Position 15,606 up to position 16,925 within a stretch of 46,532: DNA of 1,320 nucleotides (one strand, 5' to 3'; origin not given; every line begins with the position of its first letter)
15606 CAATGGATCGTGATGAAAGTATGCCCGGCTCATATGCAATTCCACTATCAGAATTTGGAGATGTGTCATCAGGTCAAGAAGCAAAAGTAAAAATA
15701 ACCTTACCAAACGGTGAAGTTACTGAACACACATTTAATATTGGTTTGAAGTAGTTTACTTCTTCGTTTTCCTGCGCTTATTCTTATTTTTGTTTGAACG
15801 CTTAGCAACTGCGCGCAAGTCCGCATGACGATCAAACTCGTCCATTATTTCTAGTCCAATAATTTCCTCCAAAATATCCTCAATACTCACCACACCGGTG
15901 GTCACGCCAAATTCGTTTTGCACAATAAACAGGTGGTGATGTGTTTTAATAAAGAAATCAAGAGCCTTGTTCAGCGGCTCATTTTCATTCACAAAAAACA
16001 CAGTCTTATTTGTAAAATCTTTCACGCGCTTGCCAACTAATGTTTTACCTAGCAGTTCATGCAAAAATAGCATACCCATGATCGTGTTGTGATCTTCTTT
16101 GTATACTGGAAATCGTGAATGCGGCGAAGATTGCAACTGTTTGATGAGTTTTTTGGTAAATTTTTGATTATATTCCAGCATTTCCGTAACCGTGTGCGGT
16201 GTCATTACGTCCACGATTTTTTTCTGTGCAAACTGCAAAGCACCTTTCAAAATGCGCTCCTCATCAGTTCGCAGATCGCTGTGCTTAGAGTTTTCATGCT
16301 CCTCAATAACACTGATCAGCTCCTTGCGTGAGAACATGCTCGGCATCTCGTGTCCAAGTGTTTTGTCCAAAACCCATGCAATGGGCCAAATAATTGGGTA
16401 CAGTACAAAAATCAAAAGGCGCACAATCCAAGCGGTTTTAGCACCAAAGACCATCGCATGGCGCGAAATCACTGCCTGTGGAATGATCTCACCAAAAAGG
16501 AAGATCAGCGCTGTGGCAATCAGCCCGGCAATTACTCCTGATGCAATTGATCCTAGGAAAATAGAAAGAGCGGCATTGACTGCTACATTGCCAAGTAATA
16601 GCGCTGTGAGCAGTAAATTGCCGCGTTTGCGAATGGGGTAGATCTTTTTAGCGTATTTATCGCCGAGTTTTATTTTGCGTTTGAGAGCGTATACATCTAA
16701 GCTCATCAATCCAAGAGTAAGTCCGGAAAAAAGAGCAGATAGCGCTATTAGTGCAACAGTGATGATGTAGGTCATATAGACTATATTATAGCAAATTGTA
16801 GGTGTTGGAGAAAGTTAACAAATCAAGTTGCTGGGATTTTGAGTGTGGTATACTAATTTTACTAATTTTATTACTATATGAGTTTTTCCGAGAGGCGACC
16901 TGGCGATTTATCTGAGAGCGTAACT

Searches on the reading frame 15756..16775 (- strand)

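Call 6: search_protein_families(library=pfam, proteins=[window:15756-16775:-])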
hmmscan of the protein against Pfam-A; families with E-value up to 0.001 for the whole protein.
window:15756-16775:- (339 aa): 2 families
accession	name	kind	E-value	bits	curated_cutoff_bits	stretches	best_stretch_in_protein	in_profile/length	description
PF01595.25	CNNM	-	7.1e-38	130.5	28.4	1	4-163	1-174/181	Cyclin M transmembrane N-terminal domain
PF00571.33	CBS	-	8e-13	49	24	1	251-306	1-56/57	CBS domain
